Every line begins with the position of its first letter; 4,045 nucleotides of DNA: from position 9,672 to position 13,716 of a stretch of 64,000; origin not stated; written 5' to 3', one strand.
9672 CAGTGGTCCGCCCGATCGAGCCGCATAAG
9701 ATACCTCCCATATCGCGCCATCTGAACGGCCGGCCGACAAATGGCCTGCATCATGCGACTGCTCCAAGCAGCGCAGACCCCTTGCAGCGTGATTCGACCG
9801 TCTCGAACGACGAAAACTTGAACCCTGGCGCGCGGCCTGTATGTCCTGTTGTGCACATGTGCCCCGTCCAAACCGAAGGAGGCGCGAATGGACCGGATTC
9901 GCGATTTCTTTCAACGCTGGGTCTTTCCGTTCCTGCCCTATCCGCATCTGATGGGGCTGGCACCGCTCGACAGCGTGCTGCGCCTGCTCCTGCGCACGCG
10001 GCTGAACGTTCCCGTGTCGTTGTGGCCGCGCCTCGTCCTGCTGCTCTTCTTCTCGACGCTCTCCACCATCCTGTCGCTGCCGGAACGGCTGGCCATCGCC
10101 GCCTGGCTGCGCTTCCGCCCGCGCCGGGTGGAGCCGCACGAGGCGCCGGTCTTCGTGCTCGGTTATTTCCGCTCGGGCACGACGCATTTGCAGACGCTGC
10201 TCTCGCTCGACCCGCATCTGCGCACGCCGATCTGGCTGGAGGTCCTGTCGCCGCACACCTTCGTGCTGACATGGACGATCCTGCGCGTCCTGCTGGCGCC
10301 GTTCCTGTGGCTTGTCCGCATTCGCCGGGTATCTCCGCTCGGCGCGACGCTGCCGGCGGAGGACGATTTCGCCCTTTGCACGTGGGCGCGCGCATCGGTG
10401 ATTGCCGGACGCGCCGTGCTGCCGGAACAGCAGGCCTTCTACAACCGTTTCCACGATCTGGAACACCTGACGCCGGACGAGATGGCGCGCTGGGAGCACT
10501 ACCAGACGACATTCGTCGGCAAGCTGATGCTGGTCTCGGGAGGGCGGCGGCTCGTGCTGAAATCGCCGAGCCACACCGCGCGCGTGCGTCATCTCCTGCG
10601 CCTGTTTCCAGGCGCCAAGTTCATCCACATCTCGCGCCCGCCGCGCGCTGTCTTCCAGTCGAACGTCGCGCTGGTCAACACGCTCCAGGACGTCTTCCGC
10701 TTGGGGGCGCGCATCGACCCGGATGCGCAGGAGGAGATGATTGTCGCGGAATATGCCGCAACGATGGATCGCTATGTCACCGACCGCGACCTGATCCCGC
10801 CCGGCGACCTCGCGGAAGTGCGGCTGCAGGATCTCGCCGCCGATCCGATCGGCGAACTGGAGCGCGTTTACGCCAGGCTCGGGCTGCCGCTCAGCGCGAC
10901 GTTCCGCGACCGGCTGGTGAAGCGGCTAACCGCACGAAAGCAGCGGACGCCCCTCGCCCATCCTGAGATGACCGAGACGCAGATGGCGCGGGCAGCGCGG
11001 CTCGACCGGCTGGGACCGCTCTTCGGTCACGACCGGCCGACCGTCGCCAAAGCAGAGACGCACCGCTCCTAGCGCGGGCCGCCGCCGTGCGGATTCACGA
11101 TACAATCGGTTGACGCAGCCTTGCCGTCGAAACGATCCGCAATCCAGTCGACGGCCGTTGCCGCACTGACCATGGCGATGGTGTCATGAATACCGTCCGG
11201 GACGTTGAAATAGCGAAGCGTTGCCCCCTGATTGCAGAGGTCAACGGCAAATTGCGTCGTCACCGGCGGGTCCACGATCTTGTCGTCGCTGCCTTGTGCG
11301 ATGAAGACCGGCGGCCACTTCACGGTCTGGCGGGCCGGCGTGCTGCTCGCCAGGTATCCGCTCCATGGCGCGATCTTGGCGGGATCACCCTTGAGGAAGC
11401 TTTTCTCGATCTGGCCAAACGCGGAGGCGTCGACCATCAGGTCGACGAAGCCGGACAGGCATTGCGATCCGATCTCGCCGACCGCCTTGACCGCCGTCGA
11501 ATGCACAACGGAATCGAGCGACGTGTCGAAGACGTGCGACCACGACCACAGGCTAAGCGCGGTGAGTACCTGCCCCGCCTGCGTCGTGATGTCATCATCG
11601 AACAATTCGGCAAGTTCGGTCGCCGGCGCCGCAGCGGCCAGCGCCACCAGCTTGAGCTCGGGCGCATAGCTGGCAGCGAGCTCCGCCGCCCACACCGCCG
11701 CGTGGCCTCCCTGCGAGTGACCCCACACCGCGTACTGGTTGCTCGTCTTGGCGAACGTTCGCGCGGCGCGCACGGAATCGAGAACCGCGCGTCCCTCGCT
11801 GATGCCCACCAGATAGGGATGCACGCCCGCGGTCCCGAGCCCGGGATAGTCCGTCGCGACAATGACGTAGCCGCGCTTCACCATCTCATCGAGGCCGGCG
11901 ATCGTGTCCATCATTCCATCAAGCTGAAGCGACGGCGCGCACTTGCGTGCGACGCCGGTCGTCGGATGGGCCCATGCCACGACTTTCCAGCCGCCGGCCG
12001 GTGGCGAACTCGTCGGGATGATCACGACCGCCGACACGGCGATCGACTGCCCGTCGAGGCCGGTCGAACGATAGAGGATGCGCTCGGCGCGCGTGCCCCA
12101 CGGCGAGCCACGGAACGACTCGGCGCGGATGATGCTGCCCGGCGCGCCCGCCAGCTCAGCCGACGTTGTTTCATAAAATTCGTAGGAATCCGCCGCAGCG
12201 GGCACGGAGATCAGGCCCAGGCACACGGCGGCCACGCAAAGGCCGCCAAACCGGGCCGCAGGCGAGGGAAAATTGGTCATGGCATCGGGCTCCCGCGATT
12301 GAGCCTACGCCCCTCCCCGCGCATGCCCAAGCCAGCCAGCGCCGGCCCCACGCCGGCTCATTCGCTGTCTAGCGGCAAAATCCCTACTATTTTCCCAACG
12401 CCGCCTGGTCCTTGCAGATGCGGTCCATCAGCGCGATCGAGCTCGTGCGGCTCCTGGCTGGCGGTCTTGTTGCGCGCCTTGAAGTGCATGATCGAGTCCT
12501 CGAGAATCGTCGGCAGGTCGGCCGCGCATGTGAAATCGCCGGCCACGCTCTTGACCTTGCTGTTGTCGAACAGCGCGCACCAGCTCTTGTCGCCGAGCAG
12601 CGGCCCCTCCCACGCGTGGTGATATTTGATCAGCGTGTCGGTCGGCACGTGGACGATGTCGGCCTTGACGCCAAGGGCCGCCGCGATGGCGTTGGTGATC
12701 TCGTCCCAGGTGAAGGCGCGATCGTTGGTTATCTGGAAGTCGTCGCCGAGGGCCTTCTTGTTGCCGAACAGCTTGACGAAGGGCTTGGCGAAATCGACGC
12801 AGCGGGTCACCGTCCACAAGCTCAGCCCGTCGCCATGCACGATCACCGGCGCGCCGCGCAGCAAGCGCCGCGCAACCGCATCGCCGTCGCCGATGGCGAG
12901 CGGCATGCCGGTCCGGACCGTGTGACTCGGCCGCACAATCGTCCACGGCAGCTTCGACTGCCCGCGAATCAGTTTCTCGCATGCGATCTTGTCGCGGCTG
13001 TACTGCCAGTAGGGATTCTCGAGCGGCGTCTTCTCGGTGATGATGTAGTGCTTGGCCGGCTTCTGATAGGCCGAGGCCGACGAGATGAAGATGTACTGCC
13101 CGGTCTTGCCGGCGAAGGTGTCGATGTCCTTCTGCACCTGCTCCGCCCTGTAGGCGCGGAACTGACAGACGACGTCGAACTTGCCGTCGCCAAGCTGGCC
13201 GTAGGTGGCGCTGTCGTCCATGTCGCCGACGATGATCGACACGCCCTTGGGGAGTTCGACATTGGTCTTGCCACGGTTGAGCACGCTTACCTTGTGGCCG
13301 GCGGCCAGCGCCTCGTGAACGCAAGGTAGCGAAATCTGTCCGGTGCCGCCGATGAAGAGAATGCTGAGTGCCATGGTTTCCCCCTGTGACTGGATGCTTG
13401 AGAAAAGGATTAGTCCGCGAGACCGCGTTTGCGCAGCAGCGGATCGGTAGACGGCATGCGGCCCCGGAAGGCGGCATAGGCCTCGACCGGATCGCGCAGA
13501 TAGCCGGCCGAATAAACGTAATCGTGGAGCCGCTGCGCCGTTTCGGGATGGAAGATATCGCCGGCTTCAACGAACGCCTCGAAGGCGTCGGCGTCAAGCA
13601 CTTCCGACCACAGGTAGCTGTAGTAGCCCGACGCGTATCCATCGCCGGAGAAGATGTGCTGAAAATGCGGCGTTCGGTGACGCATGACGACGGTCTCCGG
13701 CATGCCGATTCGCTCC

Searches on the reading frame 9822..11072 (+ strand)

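Call 73: search_protein_families(library=pfam, proteins=[window:9822-11072:+], max_evalue=0.00001)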
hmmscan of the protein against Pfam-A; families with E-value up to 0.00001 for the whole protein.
window:9822-11072:+ (416 aa): 2 families
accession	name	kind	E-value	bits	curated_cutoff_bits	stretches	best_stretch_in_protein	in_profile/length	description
PF13469.12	Sulfotransfer_3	-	3.8e-30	106.2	27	1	109-357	1-214/216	Sulfotransferase family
PF00685.33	Sulfotransfer_1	-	2e-08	34.4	22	1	109-375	3-201/255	Sulfotransferase domain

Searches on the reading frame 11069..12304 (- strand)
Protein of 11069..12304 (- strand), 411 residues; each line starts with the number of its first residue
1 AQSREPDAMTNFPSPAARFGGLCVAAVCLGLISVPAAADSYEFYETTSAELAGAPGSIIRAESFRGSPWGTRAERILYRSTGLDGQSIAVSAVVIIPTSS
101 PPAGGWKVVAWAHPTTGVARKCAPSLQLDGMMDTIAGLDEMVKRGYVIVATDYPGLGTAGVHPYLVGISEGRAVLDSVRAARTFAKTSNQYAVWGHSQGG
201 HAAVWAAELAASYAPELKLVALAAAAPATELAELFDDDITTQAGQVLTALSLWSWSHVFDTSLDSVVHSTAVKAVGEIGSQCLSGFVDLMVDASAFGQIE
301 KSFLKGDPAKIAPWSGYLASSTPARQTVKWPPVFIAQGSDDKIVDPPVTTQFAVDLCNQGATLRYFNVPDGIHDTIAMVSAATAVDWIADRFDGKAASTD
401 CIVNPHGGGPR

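Call 73: search_protein_families(library=pfam, proteins=[window:11069-12304:-], max_evalue=0.00001)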
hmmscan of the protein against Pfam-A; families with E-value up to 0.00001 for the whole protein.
window:11069-12304:- (411 aa): 5 families
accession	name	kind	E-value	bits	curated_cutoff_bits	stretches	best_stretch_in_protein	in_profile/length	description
PF03583.20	LIP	-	7.9e-36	124.3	23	1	140-397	21-283/286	Secretory lipase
PF12146.15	Hydrolase_4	-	1.9e-08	34.3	27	0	139-235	25-117/239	Serine aminopeptidase, S33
PF00326.27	Peptidase_S9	-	6.6e-07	29.5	22.6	0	141-208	10-83/213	Prolyl oligopeptidase family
PF00561.26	Abhydrolase_1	-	1.9e-06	28.2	25.8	0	143-233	25-111/245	alpha/beta hydrolase fold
PF20434.5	BD-FAE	-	8.1e-06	25.9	26.8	0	137-209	39-109/215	BD-FAE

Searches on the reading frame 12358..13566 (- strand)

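Call 73: search_protein_families(library=pfam, proteins=[window:12358-13566:-], max_evalue=0.00001)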
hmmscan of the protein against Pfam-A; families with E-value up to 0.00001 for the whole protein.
window:12358-13566:- (402 aa): 2 families
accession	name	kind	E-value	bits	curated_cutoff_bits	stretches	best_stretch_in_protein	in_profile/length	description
PF01370.27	Epimerase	-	2e-12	47.5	20.9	1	69-277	1-237/240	NAD dependent epimerase/dehydratase family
PF13460.12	NAD_binding_10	-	2.5e-12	47.5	27.2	1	73-215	1-145/184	NAD(P)H-binding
